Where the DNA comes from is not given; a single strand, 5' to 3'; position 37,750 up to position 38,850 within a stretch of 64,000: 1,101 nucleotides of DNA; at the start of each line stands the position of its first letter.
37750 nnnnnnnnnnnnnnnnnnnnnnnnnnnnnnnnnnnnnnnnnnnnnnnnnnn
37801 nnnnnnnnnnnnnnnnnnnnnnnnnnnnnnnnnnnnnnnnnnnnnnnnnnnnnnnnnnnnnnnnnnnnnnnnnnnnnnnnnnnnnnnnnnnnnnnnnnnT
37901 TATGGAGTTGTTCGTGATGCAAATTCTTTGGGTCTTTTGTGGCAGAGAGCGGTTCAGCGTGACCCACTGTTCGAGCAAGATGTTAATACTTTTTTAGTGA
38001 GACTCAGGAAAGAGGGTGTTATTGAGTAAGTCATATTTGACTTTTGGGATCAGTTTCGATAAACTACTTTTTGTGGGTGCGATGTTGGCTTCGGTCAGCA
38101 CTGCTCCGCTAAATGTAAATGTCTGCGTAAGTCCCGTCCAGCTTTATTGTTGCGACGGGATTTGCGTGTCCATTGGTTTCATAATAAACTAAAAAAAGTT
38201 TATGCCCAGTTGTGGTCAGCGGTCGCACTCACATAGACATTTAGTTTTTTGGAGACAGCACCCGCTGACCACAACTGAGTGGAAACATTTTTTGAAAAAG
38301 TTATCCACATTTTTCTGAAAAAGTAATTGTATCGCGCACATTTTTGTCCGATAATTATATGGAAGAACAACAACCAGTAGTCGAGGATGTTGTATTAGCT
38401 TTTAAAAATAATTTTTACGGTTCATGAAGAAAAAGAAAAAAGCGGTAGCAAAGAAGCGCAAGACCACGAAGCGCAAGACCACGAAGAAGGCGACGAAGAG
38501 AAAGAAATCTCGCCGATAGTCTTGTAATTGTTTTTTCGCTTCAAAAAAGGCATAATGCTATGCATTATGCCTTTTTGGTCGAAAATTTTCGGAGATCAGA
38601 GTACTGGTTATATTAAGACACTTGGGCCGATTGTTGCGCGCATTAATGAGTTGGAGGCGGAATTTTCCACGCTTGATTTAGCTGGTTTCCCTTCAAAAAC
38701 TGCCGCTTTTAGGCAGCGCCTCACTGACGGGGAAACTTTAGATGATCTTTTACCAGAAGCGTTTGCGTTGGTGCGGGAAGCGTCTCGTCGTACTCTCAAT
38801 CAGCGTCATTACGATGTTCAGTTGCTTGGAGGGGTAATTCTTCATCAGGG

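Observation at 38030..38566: A 0.5 kb structured non-coding region upstream of secA with a perfect 16-bp inverted repeat and a lysine-rich 31-aa micro-ORF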

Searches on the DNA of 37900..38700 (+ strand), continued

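Call 86: search_with_rna_model(model_id=R1, sources=[L165, L166, L167, L168], max_evalue=1)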
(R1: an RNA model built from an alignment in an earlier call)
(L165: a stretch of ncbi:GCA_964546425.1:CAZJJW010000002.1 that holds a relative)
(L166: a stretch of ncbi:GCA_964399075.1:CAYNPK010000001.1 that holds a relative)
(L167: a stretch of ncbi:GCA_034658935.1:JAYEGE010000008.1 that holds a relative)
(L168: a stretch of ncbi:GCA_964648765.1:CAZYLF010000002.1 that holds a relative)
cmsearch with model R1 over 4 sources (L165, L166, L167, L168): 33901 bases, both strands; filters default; matches with E-value up to 1: 7.
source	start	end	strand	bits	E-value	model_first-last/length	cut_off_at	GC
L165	3141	3219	+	75.3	7.5e-18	1-79/79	no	0.61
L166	3029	3106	+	71.7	6.6e-17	1-79/79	no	0.49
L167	427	505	+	65.1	3.9e-15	1-79/79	no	0.58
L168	3078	3157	+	59.1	1.6e-13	1-79/79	no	0.49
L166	3029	3106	-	34.5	5.5e-07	1-79/79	no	0.49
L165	3141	3219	-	27.5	4e-05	1-79/79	no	0.61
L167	427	505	-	24.4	0.00027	1-79/79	no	0.58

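Call 88: search_with_rna_model(model_id=R1, sources=[window, L001, L002, L004, L006, L008, L009, L011, L082, L088, L107, L162, L163, L164, L165, L166, L167, L168], max_evalue=1e-7, make_alignment=true)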
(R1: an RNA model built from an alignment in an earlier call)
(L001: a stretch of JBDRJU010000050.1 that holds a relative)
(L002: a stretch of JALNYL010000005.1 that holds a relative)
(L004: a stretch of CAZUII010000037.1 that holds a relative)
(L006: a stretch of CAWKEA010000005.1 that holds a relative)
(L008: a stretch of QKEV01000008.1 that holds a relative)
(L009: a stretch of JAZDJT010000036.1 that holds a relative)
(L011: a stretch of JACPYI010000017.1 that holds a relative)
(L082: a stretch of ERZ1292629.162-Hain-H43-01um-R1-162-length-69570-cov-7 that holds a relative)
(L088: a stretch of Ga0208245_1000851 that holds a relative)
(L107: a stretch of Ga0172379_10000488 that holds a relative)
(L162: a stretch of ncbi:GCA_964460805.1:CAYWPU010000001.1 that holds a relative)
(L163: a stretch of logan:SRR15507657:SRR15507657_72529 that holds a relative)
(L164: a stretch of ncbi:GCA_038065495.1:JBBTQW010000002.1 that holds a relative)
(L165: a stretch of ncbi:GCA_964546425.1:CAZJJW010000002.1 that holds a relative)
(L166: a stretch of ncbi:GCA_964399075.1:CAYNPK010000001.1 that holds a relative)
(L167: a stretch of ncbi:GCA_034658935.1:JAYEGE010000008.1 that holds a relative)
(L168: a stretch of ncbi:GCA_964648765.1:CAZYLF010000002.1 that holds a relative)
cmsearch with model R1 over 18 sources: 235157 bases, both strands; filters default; matches with E-value up to 1e-7: 16.
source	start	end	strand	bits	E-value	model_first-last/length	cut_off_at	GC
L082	3461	3537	-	83.7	2.9e-19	1-79/79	no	0.65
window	38203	38281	+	82.2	7.2e-19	1-79/79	no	0.52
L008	3369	3446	+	78.3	8.1e-18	1-79/79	no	0.51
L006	3660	3743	+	76.1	3.1e-17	1-79/79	no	0.46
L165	3141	3219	+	75.3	5.2e-17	1-79/79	no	0.61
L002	1078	1154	+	73.5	1.6e-16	1-79/79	no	0.48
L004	424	507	+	73.2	1.9e-16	1-79/79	no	0.48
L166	3029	3106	+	71.7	4.6e-16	1-79/79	no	0.49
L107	2377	2458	+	71.1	6.7e-16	1-79/79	no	0.5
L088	3890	3963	+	70.7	8.8e-16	1-79/79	no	0.64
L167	427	505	+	65.1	2.7e-14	1-79/79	no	0.58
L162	3541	3620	+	63.7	6.1e-14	1-79/79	no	0.59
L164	3603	3684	+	60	5.9e-13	1-79/79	no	0.49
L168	3078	3157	+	59.1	1.1e-12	1-79/79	no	0.49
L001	286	361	+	58.7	1.4e-12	1-79/79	no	0.39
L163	3605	3686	+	58.6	1.4e-12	1-79/79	no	0.51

Alignment A4: 16 matches aligned to the model, 86 columns, each read 5' to 3' on its own strand. Consensus structure (alignment columns), stored with it:
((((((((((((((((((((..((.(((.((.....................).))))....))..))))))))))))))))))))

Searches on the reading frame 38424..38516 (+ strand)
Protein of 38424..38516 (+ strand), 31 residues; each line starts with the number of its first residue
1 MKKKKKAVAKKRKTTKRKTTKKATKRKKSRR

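Call 11: find_encoding_contigs(protein=window:38424-38516:+, flank=5000)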
Protein seq(31 aa) (31 aa): no gene with exactly this product is on record in the collection.

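Call 16: search_protein_families(library=pfam, max_evalue=10, proteins=[window:38424-38516:+])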
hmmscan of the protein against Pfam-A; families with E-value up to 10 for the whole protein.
seq(31 aa): 0 families

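Call 17: search_protein_families(library=ncbifam, max_evalue=10, proteins=[window:38424-38516:+])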
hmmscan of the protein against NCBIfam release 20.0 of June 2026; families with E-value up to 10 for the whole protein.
seq(31 aa): 0 families
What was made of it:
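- There is no NCBIfam or Pfam hit to any ribosomal protein model (calls 16, 17).
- Tried and rejected: Pfam and NCBIfam gave nothing significant (calls 16, 17).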
